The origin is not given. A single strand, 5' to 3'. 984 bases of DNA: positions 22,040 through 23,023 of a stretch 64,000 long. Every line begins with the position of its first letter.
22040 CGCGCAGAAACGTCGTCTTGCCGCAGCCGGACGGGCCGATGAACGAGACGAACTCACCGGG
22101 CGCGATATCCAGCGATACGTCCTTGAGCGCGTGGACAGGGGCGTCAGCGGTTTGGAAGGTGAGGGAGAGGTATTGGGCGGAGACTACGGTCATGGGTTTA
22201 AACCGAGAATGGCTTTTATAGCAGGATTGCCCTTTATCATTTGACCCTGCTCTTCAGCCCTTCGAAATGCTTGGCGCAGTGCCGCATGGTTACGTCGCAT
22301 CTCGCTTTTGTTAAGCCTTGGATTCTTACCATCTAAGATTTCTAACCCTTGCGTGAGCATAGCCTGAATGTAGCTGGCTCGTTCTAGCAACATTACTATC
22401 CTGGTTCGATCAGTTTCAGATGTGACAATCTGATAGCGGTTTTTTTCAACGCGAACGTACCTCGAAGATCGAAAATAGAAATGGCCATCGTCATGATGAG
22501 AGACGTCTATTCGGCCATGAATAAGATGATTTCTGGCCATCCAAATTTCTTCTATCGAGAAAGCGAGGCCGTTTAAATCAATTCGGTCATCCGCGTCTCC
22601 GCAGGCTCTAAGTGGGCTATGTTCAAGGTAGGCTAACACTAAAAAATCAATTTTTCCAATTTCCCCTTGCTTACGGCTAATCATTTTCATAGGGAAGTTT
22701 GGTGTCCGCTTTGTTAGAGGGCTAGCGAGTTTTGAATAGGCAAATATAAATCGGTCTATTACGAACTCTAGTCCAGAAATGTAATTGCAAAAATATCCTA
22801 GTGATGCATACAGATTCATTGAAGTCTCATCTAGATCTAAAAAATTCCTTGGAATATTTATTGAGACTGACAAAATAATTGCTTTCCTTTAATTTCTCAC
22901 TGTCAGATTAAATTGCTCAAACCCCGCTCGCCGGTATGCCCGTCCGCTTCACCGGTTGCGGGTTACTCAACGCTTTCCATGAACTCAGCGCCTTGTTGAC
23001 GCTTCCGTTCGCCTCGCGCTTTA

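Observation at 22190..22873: AT-rich orphan ORF with an RNxxxHG (HEPN-like) motif fills the hydantoinase-to-ATPase junction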

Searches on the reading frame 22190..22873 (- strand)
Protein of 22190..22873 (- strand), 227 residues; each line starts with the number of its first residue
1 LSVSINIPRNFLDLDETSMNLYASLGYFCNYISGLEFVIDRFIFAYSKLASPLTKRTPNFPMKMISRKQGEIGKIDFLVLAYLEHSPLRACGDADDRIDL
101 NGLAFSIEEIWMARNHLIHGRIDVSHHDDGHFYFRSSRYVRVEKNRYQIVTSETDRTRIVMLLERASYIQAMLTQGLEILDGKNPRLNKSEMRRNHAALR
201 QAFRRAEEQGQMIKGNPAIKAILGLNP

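Call 4: search_protein_families(library=pfam, proteins=[window:22190-22873:-], max_evalue=10)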
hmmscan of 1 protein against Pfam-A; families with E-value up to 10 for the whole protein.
window:22190-22873:- (227 aa): 1 family
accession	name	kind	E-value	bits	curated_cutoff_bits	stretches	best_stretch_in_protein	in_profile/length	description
PF19976.4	GAAD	-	0.084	13.4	23.6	1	190-213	31-54/62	GTPase-associated adaptor domain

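Call 5: search_protein_families(library=padloc, proteins=[window:22190-22873:-], max_evalue=10)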
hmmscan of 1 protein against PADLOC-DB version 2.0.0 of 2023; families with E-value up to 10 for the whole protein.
window:22190-22873:- (227 aa): 0 families
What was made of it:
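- On Abortive-infection or defence-island gene: PADLOC gave no hit for the window protein (call 5).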

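Call 6: search_protein_families(library=ncbifam, proteins=[window:22190-22873:-], max_evalue=10)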
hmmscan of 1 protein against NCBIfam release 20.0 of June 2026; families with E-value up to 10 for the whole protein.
window:22190-22873:- (227 aa): 0 families

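Call 7: search_solved_structures(query=window:22190-22873:-, max_evalue=10)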
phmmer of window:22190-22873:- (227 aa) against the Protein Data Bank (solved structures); distinct sequences matched with E-value up to 10: 4.
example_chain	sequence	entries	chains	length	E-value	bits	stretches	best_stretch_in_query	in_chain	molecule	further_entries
2kpm_A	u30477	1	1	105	0.19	14.9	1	13-63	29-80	Uncharacterized protein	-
9v1l_lJ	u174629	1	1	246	0.75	13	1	114-207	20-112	60S ribosomal protein L7a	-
9v1i_lJ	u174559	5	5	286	1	12.5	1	114-207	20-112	60S ribosomal protein L7a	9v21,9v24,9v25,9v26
1hg3_A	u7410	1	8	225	1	12.5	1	180-227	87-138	TRIOSEPHOSPHATE ISOMERASE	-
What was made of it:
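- Checked: There is no curated family match in Pfam, PADLOC, NCBIfam or PDB sequences (calls 4-7).
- Tried and rejected: Single-sequence scans against Pfam, PADLOC, NCBIfam and PDB sequences gave nothing usable (calls 4-7).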

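Call 8: find_homologous_proteins(query=window:22190-22873:-, max_evalue=0.01)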
Query window:22190-22873:- (227 aa): 2 proteins with E <= 0.01 among 201 candidates.
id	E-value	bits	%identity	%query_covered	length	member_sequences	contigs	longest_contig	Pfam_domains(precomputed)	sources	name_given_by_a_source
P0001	2.3e-135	467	100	92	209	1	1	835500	-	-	-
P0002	1.2e-54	204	46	99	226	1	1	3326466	-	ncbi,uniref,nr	ncbi:hypothetical protein [Shinella oryzae]|uniref:hypothetical protein n=1 Tax=Shinella oryzae TaxI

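Call 11: find_encoding_contigs(protein=P0002, flank=10000)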
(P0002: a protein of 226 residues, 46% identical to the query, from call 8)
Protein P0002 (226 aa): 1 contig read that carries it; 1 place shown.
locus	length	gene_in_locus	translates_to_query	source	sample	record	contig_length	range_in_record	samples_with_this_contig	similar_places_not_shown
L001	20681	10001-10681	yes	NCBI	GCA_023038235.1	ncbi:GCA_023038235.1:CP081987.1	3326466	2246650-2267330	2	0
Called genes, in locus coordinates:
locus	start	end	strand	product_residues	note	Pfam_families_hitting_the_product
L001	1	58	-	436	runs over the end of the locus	PF01547:SBP_bac_1, PF13416:SBP_bac_8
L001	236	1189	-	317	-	PF12802:MarR_2 (weak), PF04198:Sugar-bind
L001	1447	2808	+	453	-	PF14691:Fer4_20, PF00070:Pyr_redox (faint), PF00890:FAD_binding_2 (weak), PF01266:DAO (weak), PF03486:HI0933_like (faint), PF07992:Pyr_redox_2, PF01593:Amino_oxidase (weak), PF13450:NAD_binding_8, +2 more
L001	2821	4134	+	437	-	PF01180:DHO_dh, PF01207:Dus (weak), PF12797:Fer4_2 (faint), PF12837:Fer4_6 (weak), PF13237:Fer4_10 (weak), PF14697:Fer4_21, PF12838:Fer4_7, PF00037:Fer4 (weak)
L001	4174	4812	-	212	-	PF06055:ExoD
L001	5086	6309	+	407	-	PF10129:OpgC_C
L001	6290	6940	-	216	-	PF00440:TetR_N, PF08362:TetR_C_3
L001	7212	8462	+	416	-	PF01546:Peptidase_M20, PF07687:M20_dimer (weak)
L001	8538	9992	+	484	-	PF01979:Amidohydro_1, PF07969:Amidohydro_3 (weak)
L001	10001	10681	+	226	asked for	-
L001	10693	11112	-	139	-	PF00190:Cupin_1, PF07883:Cupin_2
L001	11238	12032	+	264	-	PF09818:ABC_ATPase (faint), PF00005:ABC_tran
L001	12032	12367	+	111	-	-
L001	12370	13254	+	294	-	PF00528:BPD_transp_1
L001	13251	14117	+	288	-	PF00528:BPD_transp_1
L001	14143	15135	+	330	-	PF09084:NMT1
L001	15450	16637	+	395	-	PF25954:Beta-barrel_RND_2 (faint), PF25967:RND-MFP_C (weak), PF25975:CzcB_C (weak), PF25989:YknX_C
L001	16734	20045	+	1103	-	PF00873:ACR_tran, PF03176:MMPL (weak)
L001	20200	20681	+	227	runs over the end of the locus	PF00027:cNMP_binding, PF13545:HTH_Crp_2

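Call 23: search_protein_representatives(protein=window:22190-22873:-)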
Query: 227 residues. Proteins with E-value up to 0.001 (for the whole library): 33; up to 1e-10: 18; up to 1e-30: 3. The best 33 are listed.
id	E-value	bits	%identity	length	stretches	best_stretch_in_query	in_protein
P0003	2.3e-46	174.8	42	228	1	2-216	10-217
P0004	4.7e-35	137.9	46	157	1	74-209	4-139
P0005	8.2e-31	124.0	41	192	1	33-201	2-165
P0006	1.0e-25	107.3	34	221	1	2-202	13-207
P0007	7.5e-25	104.5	28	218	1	3-212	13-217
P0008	6.9e-24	101.4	36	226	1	10-218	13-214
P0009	2.9e-22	96.1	31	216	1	2-203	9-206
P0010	1.1e-20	90.9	30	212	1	6-204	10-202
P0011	1.4e-18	84.0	30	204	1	15-199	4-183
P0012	4.6e-17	79.1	31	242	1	11-202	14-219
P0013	1.9e-16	77.0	28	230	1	8-201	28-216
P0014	2.8e-16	76.5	33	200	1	19-202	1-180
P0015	4.5e-15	72.6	34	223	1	17-201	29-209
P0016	9.0e-15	71.6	29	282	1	11-206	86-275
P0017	1.0e-12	64.9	29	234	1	3-224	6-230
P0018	1.6e-12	64.2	27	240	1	2-203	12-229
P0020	7.0e-12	62.1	30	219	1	21-200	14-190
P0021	2.4e-10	57.1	25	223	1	5-208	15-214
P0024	1.7e-08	51.0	34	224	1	21-148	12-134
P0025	5.8e-08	49.3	32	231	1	19-148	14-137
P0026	1.1e-07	48.4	34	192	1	32-175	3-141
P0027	1.5e-07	48.0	31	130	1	14-121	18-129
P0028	2.7e-07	47.1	29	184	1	31-200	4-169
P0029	2.7e-07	47.1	28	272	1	20-204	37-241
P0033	5.0e-05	39.7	27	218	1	24-209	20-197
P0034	7.0e-05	39.2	25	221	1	48-208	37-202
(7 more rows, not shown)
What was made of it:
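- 22190..22873 (-): Gene 'X': a 227-aa HEPN-like protein with a TTG start. There are 33 homologous cluster representatives (call 23).
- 33 representatives were found (call 23).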

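Call 25: search_protein_families(library=pfam, alignment_id=A2, max_evalue=1)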
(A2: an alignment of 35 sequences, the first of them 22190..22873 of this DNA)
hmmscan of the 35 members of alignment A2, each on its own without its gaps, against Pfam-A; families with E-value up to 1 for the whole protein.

A. member 1, window:22190-22873:- (227 aa): 1 family
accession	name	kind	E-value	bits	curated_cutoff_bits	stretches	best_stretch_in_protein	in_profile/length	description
PF19976.4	GAAD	-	0.084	13.4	23.6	1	190-213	31-54/62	GTPase-associated adaptor domain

B. families by the number of members that match (of 35 scanned): 9 families
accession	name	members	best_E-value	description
PF18735.6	HEPN_RiboL-PSP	2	0.00061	RiboL-PSP-HEPN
PF16878.10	SIX1_SD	1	0.014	Transcriptional regulator, SIX1, N-terminal SD domain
PF24372.1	DUF7528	1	0.069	Family of unknown function (DUF7528)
PF19976.4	GAAD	1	0.084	GTPase-associated adaptor domain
PF25292.1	Beta-prop_CGLA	1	0.092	Lambda-carrageenase beta-propeller domain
PF16478.10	DUF5055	1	0.13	Domain of unknown function (DUF5055)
PF18737.6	HEPN_MAE_28990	1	0.2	MAE_28990/MAE_18760-like HEPN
PF08242.18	Methyltransf_12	1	0.21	Methyltransferase domain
PF08252.16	Leader_CPA1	1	0.22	arg-2/CPA1 leader peptide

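Call 26: search_solved_structures(query=A2, max_evalue=10, show_alignments=2)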
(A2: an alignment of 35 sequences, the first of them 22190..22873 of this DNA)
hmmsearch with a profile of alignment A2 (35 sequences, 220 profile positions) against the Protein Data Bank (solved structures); distinct sequences matched with E-value up to 10: 0.
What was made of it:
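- A profile of the family finds no PDB sequence at E <= 10 (call 26).
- Tried and rejected: A family-profile search of PDB sequences gave zero hits at E <= 10 (call 26).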

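Call 27: find_homologous_proteins(query=A2, max_evalue=0.001)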
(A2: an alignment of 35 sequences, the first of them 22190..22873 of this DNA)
Query A2 (35 sequences) (227 aa, profile of the alignment): 6 proteins with E <= 0.001 among 3704 candidates.
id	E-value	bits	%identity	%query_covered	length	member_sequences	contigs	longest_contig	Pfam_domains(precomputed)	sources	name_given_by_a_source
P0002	2.2e-73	264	46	99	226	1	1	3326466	-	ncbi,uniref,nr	ncbi:hypothetical protein [Shinella oryzae]|uniref:hypothetical protein n=1 Tax=Shinella oryzae TaxI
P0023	5.3e-61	224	29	64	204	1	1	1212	-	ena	-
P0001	3.8e-60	221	100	92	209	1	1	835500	-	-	-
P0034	9.6e-54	200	25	82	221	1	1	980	-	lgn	-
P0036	2.3e-53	199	27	76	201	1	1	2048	-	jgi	jgi:hypothetical protein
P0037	1.0e-44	171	31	47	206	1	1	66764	-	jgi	-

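Call 30: find_encoding_contigs(protein=P0037, flank=8000)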
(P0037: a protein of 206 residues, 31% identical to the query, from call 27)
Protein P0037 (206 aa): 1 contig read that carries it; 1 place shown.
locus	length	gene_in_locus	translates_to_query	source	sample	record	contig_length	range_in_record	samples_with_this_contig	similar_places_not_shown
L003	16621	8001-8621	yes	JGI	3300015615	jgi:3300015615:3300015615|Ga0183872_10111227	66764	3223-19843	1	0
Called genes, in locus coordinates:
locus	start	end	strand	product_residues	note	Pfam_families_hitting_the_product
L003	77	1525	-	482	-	PF07690:MFS_1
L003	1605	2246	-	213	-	-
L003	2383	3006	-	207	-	PF00440:TetR_N, PF08362:TetR_C_3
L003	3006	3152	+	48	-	-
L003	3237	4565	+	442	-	PF00202:Aminotran_3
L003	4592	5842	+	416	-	PF01546:Peptidase_M20, PF07687:M20_dimer (weak)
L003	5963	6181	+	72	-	PF11455:MazE-like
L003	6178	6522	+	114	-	PF02452:PemK_toxin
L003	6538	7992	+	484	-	PF07969:Amidohydro_3 (faint), PF01979:Amidohydro_1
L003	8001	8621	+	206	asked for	-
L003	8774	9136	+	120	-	-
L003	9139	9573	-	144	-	PF00190:Cupin_1, PF07883:Cupin_2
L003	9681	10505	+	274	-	PF09818:ABC_ATPase (faint), PF00005:ABC_tran, PF13304:AAA_21 (faint)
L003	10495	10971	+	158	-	PF00583:Acetyltransf_1, PF13673:Acetyltransf_10, PF13508:Acetyltransf_7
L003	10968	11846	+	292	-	PF00528:BPD_transp_1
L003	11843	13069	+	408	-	PF01593:Amino_oxidase, PF13450:NAD_binding_8, PF01593:Amino_oxidase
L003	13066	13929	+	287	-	PF00528:BPD_transp_1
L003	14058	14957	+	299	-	PF09084:NMT1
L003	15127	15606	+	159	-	-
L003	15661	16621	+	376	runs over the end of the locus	PF01740:STAS (weak), PF13466:STAS_2 (weak), PF02405:MlaE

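Call 31: find_encoding_contigs(protein=P0003, flank=8000)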
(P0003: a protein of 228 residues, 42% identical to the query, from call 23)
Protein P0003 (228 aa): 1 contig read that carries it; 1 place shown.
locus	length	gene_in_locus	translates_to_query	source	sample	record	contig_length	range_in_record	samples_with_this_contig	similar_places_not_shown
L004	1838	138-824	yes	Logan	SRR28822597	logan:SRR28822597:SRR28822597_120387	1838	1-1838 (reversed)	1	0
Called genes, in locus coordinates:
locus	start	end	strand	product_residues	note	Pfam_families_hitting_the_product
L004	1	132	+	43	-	?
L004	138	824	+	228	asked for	-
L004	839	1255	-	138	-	PF00190:Cupin_1, PF07883:Cupin_2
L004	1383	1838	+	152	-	?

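Call 32: find_encoding_contigs(protein=P0006, flank=8000)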
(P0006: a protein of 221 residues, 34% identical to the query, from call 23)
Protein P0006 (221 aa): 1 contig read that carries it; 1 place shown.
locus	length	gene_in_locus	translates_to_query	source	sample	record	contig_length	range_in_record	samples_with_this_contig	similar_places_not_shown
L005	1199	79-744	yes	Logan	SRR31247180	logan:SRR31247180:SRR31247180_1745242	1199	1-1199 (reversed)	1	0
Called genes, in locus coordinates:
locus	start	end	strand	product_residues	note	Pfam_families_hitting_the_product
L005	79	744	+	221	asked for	-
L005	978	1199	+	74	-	?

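Call 37: predict_structure(alignment_id=A2)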
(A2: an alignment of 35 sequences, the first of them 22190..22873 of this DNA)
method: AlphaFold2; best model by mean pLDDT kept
length: 227 residues; sequences in the alignment: 35
mean_pLDDT: 91.2   pTM: 0.81
mean pLDDT of the five models: 91.2, 90.0, 89.9, 89.6, 89.5
residues with pLDDT >= 90: 158; 70-90: 62; 50-70: 6; < 50: 1
segments of 3 or more residues with pLDDT < 50: none
pLDDT, mean of each block of 10 residues (from residue 1): 75 90 94 98 97 97 95 98 95 87 97 95 82 94 96 96 97 96 89 86 90 77 70
secondary structure, 60 per line:
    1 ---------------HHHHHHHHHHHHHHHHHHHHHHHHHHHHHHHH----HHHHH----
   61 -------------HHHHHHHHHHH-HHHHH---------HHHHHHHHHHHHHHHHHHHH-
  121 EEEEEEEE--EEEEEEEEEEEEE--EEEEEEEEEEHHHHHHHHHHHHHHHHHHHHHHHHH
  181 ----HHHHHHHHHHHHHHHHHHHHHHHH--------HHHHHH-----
elements in order: H16-47 H52-56 H74-84 H86-90 H100-119 E121-128 E131-143 E146-155 H156-180 H185-208 H217-222
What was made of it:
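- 22190..22873 (-): The AlphaFold2 model has pLDDT 91.2 and pTM 0.81 (call 37).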

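Call 40: fold_search(model_id=the predicted structure, library=pdb)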
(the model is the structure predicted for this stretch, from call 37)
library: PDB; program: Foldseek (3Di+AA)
matches with E <= 10: 442; with E <= 0.001: 0
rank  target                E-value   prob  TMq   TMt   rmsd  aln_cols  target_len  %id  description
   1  8f2r_A                4.5e-01  0.09  0.16  0.19  18.1       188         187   13  Human CCC complex (released 2023-05-24)
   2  8rj3_G                4.8e-01  0.13  0.14  0.22  13.9        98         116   13  Human RAD52 open ring conformation (released 2024-04-24)
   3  8rj3_H                6.6e-01  0.21  0.15  0.30  14.0        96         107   12  Human RAD52 open ring conformation (released 2024-04-24)
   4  8fmw_W                7.8e-01  0.12  0.14  0.26  15.4        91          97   14  The structure of a hibernating ribosome in the Lyme disease pathogen (released 2023-11-08)
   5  8p0w_A                7.8e-01  0.09  0.18  0.21  18.6       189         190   13  Structure of the human Commander complex COMMD ring (released 2024-03-20)
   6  4rh8_A                8.7e-01  0.16  0.14  0.20  16.6        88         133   11  Crystal structure of the outer membrane lipopolysaccharide transport protein LptE (RlpB) from Escherichia coli in the  (released 2015-11-11)
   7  6s3q_A                9.2e-01  0.03  0.13  0.09  14.5       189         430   11  Structure of human excitatory amino acid transporter 3 (EAAT3) in complex with TFB-TBOA (released 2020-07-08)
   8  8rjw_E                1.0e+00  0.13  0.14  0.18  12.2        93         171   16  Human RAD52 open ring - ssDNA complex (released 2024-04-24)
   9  8bjm_A                1.0e+00  0.08  0.13  0.15  11.0        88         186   14  Human full length RAD52 undecamer. (released 2023-11-15)
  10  9c3c_n                1.0e+00  0.07  0.15  0.19  17.7       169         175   12  Cryo-EM structure of native dystrophin-glycoprotein complex (DGC) (released 2024-10-23)
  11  3suz                  1.1e+00  0.20  0.14  0.12   8.1        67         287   10  Crystal structure of Rat Mint2 PPC (released 2012-07-11)
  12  4rh8_C                1.1e+00  0.11  0.15  0.23  18.1       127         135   11  Crystal structure of the outer membrane lipopolysaccharide transport protein LptE (RlpB) from Escherichia coli in the  (released 2015-11-11)
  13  5iv8_D                1.2e+00  0.14  0.11  0.17  16.1        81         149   15  The LPS Transporter LptDE from Klebsiella pneumoniae, core complex (released 2016-05-18)
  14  9y9z_21               1.2e+00  0.04  0.11  0.11  15.1       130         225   15  Cryo-EM structure of conoid fiber from Toxoplasma gondii (24-nm repeat) (released 2025-12-03)
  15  8bjm_B                1.3e+00  0.08  0.13  0.15  11.0        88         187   14  Human full length RAD52 undecamer. (released 2023-11-15)
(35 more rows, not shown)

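Call 44: fold_search(model_id=the predicted structure, library=viral)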
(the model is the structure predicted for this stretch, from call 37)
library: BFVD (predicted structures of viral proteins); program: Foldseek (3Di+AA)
matches with E <= 10: 695; with E <= 0.001: 0
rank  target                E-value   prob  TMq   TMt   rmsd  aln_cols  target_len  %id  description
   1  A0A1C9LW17            8.4e-02  0.25  0.14  0.18  16.8       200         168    8  (no name in the UniProt tables at hand)
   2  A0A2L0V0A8            1.3e-01  0.38  0.17  0.27  19.4       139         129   17  Uncharacterized protein [Agrobacterium phage Atu_ph07]
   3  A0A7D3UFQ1            1.6e-01  0.13  0.14  0.18  20.5       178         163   12  (no name in the UniProt tables at hand)
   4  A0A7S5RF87            1.7e-01  0.28  0.17  0.19  20.8       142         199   13  Uncharacterized protein [Rhizobium phage RHph_N34]
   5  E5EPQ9                1.8e-01  0.20  0.15  0.20  17.5       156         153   10  Uncharacterized protein [Acinetobacter phage Acj9]
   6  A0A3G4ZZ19            1.8e-01  0.15  0.16  0.17  18.7       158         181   11  Uncharacterized protein [Gaeavirus sp.]
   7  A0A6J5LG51            1.9e-01  0.20  0.16  0.19  10.5       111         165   17  Uncharacterized protein [uncultured Caudovirales phage]
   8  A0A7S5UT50            2.3e-01  0.20  0.16  0.23  19.9       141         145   16  Uncharacterized protein [Rhizobium phage RHph_Y68]
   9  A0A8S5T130            3.2e-01  0.33  0.16  0.27  16.4       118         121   14  Uncharacterized protein [Myoviridae sp. ctWb16]
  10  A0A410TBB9            3.3e-01  0.14  0.12  0.18  16.5       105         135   14  Uncharacterized protein [Gordonia phage Rickmore]
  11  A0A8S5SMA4            3.5e-01  0.18  0.20  0.22  15.7       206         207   11  Uncharacterized protein [Myoviridae sp. ctgEf1]
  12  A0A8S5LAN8            3.5e-01  0.14  0.11  0.24  13.5        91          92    9  Uncharacterized protein [Podoviridae sp. ctNY03]
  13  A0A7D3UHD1            3.5e-01  0.06  0.13  0.16  22.5       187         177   12  (no name in the UniProt tables at hand)
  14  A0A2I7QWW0            3.7e-01  0.15  0.19  0.23  12.4       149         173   13  (no name in the UniProt tables at hand)
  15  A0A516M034            3.7e-01  0.13  0.14  0.21  20.1       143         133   17  (no name in the UniProt tables at hand)
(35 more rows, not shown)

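Call 46: search_protein_families(library=pfam, proteins=[P0007, P0009, P0010, P0011, P0013, P0014, P0015, P0016, P0018], max_evalue=1)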
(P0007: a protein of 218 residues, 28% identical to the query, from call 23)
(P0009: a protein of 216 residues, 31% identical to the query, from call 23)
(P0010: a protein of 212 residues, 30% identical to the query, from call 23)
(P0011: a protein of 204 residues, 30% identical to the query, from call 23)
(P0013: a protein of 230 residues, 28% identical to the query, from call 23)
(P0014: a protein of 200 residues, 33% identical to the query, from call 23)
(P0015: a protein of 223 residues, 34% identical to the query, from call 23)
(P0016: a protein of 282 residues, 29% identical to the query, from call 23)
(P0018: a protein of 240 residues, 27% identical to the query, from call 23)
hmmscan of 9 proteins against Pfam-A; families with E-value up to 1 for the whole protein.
P0007 (218 aa): 0 families

P0009 (216 aa): 0 families

P0010 (212 aa): 0 families

P0011 (204 aa): 0 families

P0013 (230 aa): 0 families

P0014 (200 aa): 0 families

P0015 (223 aa): 0 families

P0016 (282 aa): 1 family
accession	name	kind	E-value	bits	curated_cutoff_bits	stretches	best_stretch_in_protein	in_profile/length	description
PF16878.10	SIX1_SD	-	0.014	16.2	27.4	1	233-280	17-62/113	Transcriptional regulator, SIX1, N-terminal SD domain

P0018 (240 aa): 0 families

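Call 47: search_protein_families(library=pfam, proteins=[P0024, P0025, P0026, P0027, P0028, P0029, P0033, P0034, P0020, P0021], max_evalue=1)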
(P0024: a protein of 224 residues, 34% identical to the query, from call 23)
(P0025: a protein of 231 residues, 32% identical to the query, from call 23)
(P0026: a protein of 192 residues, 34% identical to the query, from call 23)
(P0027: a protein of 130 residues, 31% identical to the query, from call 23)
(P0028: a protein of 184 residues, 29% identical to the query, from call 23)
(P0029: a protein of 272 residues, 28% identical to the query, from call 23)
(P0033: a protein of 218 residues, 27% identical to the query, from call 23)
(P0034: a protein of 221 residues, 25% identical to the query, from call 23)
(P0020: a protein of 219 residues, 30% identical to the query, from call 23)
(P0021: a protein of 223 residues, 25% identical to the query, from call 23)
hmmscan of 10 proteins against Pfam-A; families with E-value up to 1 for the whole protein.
P0024 (224 aa): 1 family
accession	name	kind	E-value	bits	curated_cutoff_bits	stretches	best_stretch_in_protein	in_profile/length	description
PF18737.6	HEPN_MAE_28990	-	0.2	12.2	26.8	1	95-121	162-188/211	MAE_28990/MAE_18760-like HEPN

P0025 (231 aa): 1 family
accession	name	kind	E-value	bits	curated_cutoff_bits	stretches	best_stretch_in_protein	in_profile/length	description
PF24372.1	DUF7528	-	0.069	13.7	27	1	123-173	23-73/111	Family of unknown function (DUF7528)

P0026 (192 aa): 1 family
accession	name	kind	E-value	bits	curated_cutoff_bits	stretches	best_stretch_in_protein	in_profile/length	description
PF18735.6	HEPN_RiboL-PSP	-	0.00061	20.2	28.4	1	59-111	143-180/191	RiboL-PSP-HEPN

P0027 (130 aa): 0 families

P0028 (184 aa): 0 families

P0029 (272 aa): 0 families

P0033 (218 aa): 1 family
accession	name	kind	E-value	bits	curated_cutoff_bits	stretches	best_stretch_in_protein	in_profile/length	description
PF18735.6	HEPN_RiboL-PSP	-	0.018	15.4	28.4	1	96-114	144-162/191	RiboL-PSP-HEPN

P0034 (221 aa): 0 families

P0020 (219 aa): 0 families

P0021 (223 aa): 0 families
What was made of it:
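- Closest known: RiboL-PSP-HEPN. Same: Two members of the X family hit PF18735 weakly, exactly over the motif (calls 25, 47).
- The best is 20.2 bits against a 28.4-bit cutoff (call 47).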

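Call 48: find_encoding_contigs(protein=P0008, flank=8000, max_places=3)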
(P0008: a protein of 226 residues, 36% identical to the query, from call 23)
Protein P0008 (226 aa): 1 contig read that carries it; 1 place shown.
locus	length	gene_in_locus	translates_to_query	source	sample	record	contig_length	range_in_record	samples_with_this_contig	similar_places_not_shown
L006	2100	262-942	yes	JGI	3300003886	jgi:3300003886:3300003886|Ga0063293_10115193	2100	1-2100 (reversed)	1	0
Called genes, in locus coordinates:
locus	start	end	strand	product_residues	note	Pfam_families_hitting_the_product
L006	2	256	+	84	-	?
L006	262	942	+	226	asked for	-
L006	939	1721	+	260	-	PF09818:ABC_ATPase (faint), PF00005:ABC_tran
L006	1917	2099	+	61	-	?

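Call 49: find_encoding_contigs(protein=P0012, flank=8000, max_places=3)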
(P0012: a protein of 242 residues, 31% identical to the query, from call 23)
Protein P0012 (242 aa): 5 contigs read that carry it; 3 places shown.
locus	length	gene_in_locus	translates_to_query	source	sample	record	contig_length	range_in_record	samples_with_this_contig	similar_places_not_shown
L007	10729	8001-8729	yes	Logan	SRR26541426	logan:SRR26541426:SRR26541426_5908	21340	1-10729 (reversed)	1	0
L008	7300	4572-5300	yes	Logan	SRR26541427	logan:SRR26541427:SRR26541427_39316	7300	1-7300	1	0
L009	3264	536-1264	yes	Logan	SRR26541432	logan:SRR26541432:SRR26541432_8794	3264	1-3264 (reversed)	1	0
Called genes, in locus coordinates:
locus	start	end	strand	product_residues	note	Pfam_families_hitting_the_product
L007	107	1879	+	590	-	PF02776:TPP_enzyme_N, PF00205:TPP_enzyme_M, PF02775:TPP_enzyme_C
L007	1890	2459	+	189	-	PF01842:ACT, PF22629:ACT_AHAS_ss, PF13710:ACT_5 (weak), PF10369:ALS_ss_C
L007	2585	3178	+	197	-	PF01810:LysE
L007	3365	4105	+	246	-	-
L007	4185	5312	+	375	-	PF05970:PIF1 (weak), PF13245:AAA_19, PF13604:AAA_30, PF01443:Viral_helicase1 (faint), PF13538:UvrD_C_2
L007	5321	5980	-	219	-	PF04831:POPDC1-3, PF00027:cNMP_binding (weak)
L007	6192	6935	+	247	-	PF03740:PdxJ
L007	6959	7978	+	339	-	PF00962:A_deaminase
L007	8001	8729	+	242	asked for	-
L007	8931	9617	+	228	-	PF14246:TetR_C_7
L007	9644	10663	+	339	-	PF00670:AdoHcyase_NAD, PF02826:2-Hacid_dh_C (weak), PF07991:KARI_N, PF01450:KARI_C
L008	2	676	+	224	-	?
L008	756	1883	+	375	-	PF05970:PIF1 (weak), PF13245:AAA_19, PF13604:AAA_30, PF01443:Viral_helicase1 (faint), PF13538:UvrD_C_2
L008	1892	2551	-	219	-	PF04831:POPDC1-3, PF00027:cNMP_binding (weak)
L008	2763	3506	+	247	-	PF03740:PdxJ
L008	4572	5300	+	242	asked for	-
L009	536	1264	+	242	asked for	-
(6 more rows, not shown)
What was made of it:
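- One of the two exceptions (L007) also lies 22 nt after an amidohydrolase-superfamily nucleoside enzyme, adenosine deaminase (call 49).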
